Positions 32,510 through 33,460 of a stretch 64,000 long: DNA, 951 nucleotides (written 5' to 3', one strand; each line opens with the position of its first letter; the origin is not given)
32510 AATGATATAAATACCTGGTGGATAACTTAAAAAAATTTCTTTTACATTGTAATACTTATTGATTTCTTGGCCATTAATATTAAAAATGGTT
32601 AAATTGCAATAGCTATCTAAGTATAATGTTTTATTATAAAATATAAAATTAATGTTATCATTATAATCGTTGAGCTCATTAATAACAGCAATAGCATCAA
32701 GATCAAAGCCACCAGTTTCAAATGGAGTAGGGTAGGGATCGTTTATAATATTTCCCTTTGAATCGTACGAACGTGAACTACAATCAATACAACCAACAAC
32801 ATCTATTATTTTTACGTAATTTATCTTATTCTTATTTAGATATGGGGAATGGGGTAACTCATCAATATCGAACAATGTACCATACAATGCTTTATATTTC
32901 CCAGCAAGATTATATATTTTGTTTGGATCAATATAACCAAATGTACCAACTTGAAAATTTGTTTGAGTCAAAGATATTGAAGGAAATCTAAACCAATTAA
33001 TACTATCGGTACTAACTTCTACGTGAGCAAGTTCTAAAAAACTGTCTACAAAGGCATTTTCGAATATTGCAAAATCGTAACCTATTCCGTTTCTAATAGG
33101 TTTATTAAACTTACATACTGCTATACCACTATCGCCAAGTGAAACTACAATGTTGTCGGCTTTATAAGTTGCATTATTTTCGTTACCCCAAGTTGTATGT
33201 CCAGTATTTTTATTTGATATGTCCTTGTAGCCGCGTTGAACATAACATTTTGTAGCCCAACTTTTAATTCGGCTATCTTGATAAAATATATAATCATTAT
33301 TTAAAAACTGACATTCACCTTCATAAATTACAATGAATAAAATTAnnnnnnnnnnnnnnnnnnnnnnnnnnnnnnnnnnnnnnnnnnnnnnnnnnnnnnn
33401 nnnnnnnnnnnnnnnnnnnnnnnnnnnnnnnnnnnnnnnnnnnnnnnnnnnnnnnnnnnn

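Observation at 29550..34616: Cobalamin-riboswitch operon whose first two products are T9SS-sorted secreted proteins, followed by a BtuB-like receptor and a beta-propeller protein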

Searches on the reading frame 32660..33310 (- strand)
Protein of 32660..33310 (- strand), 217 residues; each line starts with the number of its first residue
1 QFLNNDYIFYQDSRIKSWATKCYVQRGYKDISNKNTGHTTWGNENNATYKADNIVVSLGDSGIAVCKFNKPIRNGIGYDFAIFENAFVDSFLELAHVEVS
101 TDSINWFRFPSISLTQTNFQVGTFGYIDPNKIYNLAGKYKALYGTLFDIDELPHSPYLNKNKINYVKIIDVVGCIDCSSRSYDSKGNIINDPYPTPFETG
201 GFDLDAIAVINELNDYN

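Call 79: predict_structure(alignment_id=A2)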
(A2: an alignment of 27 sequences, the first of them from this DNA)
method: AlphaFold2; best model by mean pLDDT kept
length: 217 residues; sequences in the alignment: 27
mean_pLDDT: 90.1   pTM: 0.90
mean pLDDT of the five models: 90.1, 90.0, 88.6, 88.4, 85.0
residues with pLDDT >= 90: 153; 70-90: 47; 50-70: 13; < 50: 4
segments of 3 or more residues with pLDDT < 50: none
pLDDT, mean of each block of 10 residues (from residue 1): 74 97 96 93 96 93 97 97 73 89 97 81 81 88 93 97 98 90 92 83 95 76
secondary structure, 60 per line:
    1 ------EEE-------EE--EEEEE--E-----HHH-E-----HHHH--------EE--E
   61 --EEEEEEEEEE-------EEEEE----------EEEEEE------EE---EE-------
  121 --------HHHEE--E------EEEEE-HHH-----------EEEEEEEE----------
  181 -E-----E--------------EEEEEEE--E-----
elements in order: E7-9 E21-25 H44-47 E63-72 E80-84 E95-100 E143-147 E163-170 E203-209

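Call 86: search_protein_representatives(alignment_id=A2)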
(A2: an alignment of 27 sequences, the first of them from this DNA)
Query: 27 sequences, 222 profile positions. Proteins with E-value up to 0.001 (for the whole library): 2734; up to 1e-10: 1737; up to 1e-30: 1117. The best 150 are listed.
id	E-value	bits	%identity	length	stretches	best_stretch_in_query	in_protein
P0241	8.1e-170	577.7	-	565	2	1-219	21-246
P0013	4.4e-104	362.8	-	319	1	1-221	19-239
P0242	1.3e-102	358.0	-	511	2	19-215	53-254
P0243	1.5e-102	357.7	-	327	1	1-219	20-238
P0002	2.0e-102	357.3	-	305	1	9-221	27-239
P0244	1.1e-101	354.9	-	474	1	2-220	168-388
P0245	1.6e-100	351.1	-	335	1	1-220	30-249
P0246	1.0e-99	348.5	-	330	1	1-221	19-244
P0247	1.1e-99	348.4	-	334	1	1-218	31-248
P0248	1.8e-98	344.4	-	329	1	1-219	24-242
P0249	1.9e-98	344.3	-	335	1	1-219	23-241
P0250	1.9e-98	344.3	-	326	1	1-219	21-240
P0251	6.2e-98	342.7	-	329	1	1-219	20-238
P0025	1.1e-97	341.8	-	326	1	9-220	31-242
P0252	1.1e-97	341.8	-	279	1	1-213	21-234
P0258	2.1e-96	337.6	-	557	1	2-219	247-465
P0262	4.1e-96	336.7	-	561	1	2-219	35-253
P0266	6.6e-95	332.8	-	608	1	2-219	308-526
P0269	1.8e-94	331.3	-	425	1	2-218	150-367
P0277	3.4e-93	327.2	-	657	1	2-219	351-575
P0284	1.9e-92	324.7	-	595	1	2-219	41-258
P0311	1.0e-89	315.8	-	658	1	2-218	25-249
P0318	4.0e-89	313.8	-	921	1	5-220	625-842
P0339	1.2e-87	309.0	-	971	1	2-219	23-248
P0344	1.8e-87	308.4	-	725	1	2-219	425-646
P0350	5.8e-87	306.8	-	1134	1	2-216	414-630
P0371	2.6e-86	304.6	-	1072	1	2-220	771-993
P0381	1.4e-85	302.3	-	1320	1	2-219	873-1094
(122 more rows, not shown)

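Call 87: search_protein_families(library=pfam, proteins=[P0241, P0258, P0266, P0277, P0318, P0350, P0371, P0381, P0262, P0311], max_evalue=0.001)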
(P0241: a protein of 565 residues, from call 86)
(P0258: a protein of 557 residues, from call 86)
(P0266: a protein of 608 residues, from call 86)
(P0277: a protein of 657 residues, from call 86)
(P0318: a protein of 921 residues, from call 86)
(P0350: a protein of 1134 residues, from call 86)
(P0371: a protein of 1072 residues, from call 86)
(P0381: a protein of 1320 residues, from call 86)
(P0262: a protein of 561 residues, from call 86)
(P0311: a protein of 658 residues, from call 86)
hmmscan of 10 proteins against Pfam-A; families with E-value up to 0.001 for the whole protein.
P0241 (565 aa): 3 families
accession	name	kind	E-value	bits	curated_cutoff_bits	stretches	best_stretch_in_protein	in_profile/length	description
PF18962.6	Por_Secre_tail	-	1.2e-13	51.6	27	1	496-560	1-71/75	Secretion system C-terminal sorting domain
PF15863.10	EELM2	-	0.00046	20.7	27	0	425-469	122-167/170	Extended EGL-27 and MTA1 homology domain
PF22411.1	Mre11_2nd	-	0.00087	19.6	27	0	173-199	34-55/59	Mre11 nuclease, second domain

P0258 (557 aa): 2 families
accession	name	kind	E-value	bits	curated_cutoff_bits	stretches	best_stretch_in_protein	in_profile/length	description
PF14717.12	DUF4465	-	4.3e-50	170.9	25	1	67-239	3-176/176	Domain of unknown function (DUF4465)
PF18962.6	Por_Secre_tail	-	4.6e-10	40.1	27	1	481-555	2-75/75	Secretion system C-terminal sorting domain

P0266 (608 aa): 1 family
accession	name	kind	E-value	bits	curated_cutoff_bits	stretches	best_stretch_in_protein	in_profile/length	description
PF18962.6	Por_Secre_tail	-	8.3e-12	45.7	27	1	540-606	2-75/75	Secretion system C-terminal sorting domain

P0277 (657 aa): 2 families
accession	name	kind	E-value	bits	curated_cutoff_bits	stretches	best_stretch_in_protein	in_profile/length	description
PF16819.11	DUF5074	-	1.8e-15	57.3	27.2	1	28-249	1-224/353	Domain of unknown function (DUF5074)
PF18962.6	Por_Secre_tail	-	2.3e-12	47.5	27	1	590-655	1-74/75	Secretion system C-terminal sorting domain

P0318 (921 aa): 3 families
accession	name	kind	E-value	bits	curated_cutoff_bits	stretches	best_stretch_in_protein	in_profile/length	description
PF14478.12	DUF4430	-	1.5e-15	57.8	23.8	2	117-150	39-68/72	Domain of unknown function (DUF4430)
PF18962.6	Por_Secre_tail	-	3.1e-10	40.7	27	1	856-915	1-66/75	Secretion system C-terminal sorting domain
PF19910.5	DUF6383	-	5.5e-07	30.1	23.7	1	863-914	19-67/74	Domain of unknown function (DUF6383)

P0350 (1134 aa): 3 families
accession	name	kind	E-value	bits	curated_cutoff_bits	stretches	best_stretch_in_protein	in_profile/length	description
PF00801.26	PKD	-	4.3e-14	52.7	23.5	2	643-712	8-75/80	PKD domain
PF18911.6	PKD_4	-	1e-13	51.6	27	2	333-409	11-85/85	PKD domain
PF18962.6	Por_Secre_tail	-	9.4e-11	42.3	27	1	1056-1130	2-73/75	Secretion system C-terminal sorting domain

P0371 (1072 aa): 2 families
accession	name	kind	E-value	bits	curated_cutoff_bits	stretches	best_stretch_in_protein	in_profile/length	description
PF18962.6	Por_Secre_tail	-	1.8e-08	35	27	1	1007-1072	1-72/75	Secretion system C-terminal sorting domain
PF14478.12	DUF4430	-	2.8e-06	28.1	23.8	0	697-731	34-68/72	Domain of unknown function (DUF4430)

P0381 (1320 aa): 4 families
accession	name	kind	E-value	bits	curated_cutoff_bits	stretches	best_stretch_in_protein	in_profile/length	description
PF18998.6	Flg_new_2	-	6.8e-23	80.9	23.6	2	1104-1168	2-72/73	Divergent InlB B-repeat domain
PF18962.6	Por_Secre_tail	-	5.7e-11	43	27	1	1255-1318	1-70/75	Secretion system C-terminal sorting domain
PF00041.27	fn3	-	8.4e-09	36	25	1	425-493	2-76/84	Fibronectin type III domain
PF09479.16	Flg_new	-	0.00019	21.9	27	0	1101-1163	1-64/65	Listeria-Bacteroides repeat domain (List_Bact_rpt)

P0262 (561 aa): 2 families
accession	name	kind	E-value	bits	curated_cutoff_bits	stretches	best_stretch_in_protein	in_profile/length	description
PF14717.12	DUF4465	-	2.8e-42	145.5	25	1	366-531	4-176/176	Domain of unknown function (DUF4465)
PF07589.16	PEP-CTERM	-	1.6e-11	44.2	20.7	2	252-275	1-24/24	PEP-CTERM motif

P0311 (658 aa): 2 families
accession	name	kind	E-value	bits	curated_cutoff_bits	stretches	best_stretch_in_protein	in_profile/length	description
PF14717.12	DUF4465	-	7.8e-52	176.6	25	1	292-476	2-176/176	Domain of unknown function (DUF4465)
PF18962.6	Por_Secre_tail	-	1.3e-11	45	27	1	589-656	1-74/75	Secretion system C-terminal sorting domain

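Call 88: search_protein_families(library=pfam, proteins=[P0244, P0269, P0284, P0339, P0344], max_evalue=0.01)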
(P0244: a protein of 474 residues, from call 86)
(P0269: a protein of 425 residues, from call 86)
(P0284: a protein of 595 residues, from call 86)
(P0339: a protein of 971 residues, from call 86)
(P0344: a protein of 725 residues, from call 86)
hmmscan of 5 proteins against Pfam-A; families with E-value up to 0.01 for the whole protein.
P0244 (474 aa): 2 families
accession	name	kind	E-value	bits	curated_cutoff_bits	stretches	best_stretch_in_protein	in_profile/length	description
PF18962.6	Por_Secre_tail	-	3.5e-13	50.1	27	1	402-471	1-75/75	Secretion system C-terminal sorting domain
PF14478.12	DUF4430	-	1.7e-05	25.6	23.8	1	107-139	36-68/72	Domain of unknown function (DUF4430)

P0269 (425 aa): 1 family
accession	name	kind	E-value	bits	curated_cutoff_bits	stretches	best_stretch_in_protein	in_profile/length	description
PF18962.6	Por_Secre_tail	-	0.00014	22.5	27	1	384-416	1-34/75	Secretion system C-terminal sorting domain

P0284 (595 aa): 2 families
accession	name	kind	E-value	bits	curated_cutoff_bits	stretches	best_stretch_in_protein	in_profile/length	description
PF14717.12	DUF4465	-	3.2e-53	181.1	25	1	369-563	2-176/176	Domain of unknown function (DUF4465)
PF07589.16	PEP-CTERM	-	1.2e-10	41.5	20.7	1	257-281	1-23/24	PEP-CTERM motif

P0339 (971 aa): 2 families
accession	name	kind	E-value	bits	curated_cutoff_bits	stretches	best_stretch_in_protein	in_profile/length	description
PF14717.12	DUF4465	-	2.5e-109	363.9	25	2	290-475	2-176/176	Domain of unknown function (DUF4465)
PF18962.6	Por_Secre_tail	-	3.8e-14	53.2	27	1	902-970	1-75/75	Secretion system C-terminal sorting domain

P0344 (725 aa): 1 family
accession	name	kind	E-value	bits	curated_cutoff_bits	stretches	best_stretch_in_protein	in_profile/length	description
PF18962.6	Por_Secre_tail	-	3.6e-12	46.8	27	1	660-725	1-72/75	Secretion system C-terminal sorting domain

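Call 90: search_solved_structures(query=A2, max_evalue=10, show_alignments=3)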
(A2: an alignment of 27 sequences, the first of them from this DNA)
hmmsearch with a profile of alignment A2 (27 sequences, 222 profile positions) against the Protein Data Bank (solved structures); distinct sequences matched with E-value up to 10: 2.
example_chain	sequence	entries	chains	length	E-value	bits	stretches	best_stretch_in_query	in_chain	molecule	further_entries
4r9n_A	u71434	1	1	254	0.44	12.8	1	151-193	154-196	Lmo0547 protein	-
2p61_A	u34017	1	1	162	0.69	12.2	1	90-150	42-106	Hypothetical protein TM_1646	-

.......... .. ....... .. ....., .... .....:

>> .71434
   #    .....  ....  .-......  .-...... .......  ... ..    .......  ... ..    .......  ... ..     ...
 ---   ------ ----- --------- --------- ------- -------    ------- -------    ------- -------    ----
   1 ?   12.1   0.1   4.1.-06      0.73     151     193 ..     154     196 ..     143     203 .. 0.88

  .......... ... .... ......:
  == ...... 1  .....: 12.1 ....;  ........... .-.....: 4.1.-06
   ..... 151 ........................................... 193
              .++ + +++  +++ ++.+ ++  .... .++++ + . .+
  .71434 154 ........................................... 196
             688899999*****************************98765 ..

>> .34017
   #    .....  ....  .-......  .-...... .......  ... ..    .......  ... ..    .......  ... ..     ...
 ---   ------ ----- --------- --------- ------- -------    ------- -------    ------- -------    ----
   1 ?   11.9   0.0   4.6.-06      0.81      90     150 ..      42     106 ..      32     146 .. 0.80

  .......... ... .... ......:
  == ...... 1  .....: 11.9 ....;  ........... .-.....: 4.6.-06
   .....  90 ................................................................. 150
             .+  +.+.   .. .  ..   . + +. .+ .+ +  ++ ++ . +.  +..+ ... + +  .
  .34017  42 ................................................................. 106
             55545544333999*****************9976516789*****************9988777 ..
